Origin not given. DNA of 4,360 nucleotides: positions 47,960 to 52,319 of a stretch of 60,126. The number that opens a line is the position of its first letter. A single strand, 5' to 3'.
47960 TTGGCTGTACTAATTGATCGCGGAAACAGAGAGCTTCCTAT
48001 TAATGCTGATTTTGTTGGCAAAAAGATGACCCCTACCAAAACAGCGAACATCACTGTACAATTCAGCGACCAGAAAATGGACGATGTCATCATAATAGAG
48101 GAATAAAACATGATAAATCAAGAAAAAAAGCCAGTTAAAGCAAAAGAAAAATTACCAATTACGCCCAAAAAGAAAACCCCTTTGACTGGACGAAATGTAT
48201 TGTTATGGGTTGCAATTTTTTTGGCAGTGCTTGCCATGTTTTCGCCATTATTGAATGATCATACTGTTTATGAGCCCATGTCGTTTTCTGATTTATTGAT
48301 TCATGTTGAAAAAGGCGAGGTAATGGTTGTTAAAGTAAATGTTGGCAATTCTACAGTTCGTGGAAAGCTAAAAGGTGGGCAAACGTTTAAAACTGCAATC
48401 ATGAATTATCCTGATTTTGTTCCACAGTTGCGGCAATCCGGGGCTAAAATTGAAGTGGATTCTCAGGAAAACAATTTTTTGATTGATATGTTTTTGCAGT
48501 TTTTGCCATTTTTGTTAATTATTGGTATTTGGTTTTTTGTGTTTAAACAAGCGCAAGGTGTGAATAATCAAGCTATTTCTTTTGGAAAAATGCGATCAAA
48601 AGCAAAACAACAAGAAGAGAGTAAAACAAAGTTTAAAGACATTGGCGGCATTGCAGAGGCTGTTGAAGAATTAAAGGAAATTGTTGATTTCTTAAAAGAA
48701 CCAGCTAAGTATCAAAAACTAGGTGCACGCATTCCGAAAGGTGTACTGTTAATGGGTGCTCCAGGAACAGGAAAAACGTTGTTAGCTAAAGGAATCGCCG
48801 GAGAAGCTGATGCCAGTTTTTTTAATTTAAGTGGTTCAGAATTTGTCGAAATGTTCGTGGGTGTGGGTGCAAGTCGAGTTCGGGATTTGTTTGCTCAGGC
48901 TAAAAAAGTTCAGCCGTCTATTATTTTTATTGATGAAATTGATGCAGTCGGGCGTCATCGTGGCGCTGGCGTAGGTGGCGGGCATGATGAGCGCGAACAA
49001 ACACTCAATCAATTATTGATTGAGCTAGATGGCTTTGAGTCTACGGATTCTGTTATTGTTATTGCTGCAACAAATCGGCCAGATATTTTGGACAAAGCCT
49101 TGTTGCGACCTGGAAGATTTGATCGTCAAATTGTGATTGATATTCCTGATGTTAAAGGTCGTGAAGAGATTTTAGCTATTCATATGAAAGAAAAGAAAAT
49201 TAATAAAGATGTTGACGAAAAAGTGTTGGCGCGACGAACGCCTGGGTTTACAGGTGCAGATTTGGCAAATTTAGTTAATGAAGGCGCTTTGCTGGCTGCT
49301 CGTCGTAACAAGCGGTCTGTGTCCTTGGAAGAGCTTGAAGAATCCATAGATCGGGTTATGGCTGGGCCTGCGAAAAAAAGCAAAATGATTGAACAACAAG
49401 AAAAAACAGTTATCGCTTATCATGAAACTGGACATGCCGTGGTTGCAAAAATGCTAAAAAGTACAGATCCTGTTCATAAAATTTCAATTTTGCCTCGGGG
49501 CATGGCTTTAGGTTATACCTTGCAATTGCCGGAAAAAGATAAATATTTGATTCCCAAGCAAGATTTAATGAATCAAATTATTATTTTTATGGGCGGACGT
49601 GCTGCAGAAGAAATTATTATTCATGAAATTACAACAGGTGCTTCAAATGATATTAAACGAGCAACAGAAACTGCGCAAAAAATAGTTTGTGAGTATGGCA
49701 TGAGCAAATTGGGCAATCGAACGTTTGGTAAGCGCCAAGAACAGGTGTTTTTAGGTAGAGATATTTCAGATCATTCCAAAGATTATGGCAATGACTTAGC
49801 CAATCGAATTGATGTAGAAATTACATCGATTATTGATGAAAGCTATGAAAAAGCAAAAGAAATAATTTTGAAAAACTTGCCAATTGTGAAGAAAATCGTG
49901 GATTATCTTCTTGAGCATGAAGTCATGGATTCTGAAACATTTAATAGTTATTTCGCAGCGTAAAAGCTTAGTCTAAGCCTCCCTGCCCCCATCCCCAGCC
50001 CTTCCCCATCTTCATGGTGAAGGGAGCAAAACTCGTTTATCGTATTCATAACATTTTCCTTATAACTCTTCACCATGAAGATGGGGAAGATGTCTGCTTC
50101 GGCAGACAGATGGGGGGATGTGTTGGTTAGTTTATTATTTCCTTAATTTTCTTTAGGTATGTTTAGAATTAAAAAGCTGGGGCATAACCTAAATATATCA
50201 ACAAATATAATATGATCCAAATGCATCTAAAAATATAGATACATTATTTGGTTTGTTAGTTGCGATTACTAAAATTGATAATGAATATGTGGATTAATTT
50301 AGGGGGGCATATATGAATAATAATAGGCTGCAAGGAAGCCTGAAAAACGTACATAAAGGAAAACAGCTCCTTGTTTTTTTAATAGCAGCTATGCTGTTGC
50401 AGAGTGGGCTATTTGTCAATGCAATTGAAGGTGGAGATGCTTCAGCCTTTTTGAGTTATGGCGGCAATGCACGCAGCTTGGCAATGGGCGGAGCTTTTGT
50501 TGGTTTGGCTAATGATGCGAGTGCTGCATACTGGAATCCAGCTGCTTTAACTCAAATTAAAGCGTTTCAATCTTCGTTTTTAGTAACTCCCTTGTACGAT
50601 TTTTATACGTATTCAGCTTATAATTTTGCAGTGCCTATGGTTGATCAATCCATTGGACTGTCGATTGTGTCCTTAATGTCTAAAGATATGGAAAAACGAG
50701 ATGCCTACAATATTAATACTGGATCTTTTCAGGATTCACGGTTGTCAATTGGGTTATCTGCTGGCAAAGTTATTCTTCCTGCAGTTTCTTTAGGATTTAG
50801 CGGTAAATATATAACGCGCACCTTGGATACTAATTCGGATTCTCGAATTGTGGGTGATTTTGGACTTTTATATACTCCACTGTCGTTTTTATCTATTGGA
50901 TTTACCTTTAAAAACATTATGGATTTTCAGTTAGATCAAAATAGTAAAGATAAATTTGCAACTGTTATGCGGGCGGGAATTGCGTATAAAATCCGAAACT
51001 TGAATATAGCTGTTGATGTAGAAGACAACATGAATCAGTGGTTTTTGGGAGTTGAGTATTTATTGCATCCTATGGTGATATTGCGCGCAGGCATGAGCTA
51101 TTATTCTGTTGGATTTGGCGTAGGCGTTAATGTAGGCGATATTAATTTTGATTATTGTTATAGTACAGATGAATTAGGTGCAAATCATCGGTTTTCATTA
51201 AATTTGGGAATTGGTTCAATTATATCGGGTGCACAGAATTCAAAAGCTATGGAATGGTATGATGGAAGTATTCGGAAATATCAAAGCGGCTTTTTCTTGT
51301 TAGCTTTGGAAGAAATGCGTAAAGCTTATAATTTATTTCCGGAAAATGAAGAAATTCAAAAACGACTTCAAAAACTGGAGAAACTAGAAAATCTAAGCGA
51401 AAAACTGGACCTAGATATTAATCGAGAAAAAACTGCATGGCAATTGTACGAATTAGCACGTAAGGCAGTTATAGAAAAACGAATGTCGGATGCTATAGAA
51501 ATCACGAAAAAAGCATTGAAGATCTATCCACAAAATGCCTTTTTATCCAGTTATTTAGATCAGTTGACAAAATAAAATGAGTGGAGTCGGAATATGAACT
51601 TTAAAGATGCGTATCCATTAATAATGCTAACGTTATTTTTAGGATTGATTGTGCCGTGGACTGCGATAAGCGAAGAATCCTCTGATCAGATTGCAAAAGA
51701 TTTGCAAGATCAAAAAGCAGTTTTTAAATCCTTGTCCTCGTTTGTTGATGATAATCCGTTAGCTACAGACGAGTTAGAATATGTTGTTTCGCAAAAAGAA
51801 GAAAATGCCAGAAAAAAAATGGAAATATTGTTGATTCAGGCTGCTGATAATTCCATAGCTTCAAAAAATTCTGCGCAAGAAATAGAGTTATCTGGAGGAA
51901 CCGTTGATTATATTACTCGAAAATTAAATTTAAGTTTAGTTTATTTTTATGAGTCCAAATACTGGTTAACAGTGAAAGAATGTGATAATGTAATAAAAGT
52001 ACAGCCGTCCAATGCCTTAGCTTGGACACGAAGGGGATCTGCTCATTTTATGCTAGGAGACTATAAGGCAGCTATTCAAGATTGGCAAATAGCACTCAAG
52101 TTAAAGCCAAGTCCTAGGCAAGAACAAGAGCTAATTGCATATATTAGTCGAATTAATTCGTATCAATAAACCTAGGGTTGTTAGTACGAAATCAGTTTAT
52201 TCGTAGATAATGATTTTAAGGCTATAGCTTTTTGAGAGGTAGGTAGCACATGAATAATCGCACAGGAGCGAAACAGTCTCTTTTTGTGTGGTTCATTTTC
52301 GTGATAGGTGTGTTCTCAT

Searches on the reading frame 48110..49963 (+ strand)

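Call 60: search_protein_families(library=pfam, proteins=[window:48110-49963:+], max_evalue=0.00001)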
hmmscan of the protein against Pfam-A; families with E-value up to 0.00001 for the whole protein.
window:48110-49963:+ (617 aa): 4 families
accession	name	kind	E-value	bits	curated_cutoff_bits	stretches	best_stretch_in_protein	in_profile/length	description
PF01434.24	Peptidase_M41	-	2.9e-64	216.9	29.9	1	426-612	2-189/191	Peptidase family M41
PF00004.35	AAA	-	4.6e-44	150.5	21.2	1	212-344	1-130/131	ATPase family associated with various cellular activities (AAA)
PF17862.7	AAA_lid_3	-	1.6e-13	50.3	27.2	1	367-411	1-45/45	AAA+ lid domain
PF06480.20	FtsH_ext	-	2.2e-07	31.5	25.5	0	31-119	2-99/103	FtsH Extracellular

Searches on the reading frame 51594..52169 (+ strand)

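Call 87: search_protein_families(library=pfam, proteins=[window:51594-52169:+], max_evalue=0.00001)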
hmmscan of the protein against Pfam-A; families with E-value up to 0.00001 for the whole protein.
window:51594-52169:+ (191 aa): 3 families
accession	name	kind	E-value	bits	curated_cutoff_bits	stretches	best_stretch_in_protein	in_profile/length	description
PF00515.34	TPR_1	-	9.6e-10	38.3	27.8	1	141-173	1-33/34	Tetratricopeptide repeat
PF07719.23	TPR_2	-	9.1e-07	29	27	1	141-173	1-33/34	Tetratricopeptide repeat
PF13371.12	TPR_9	-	4.7e-06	27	35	0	125-176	13-64/73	Tetratricopeptide repeat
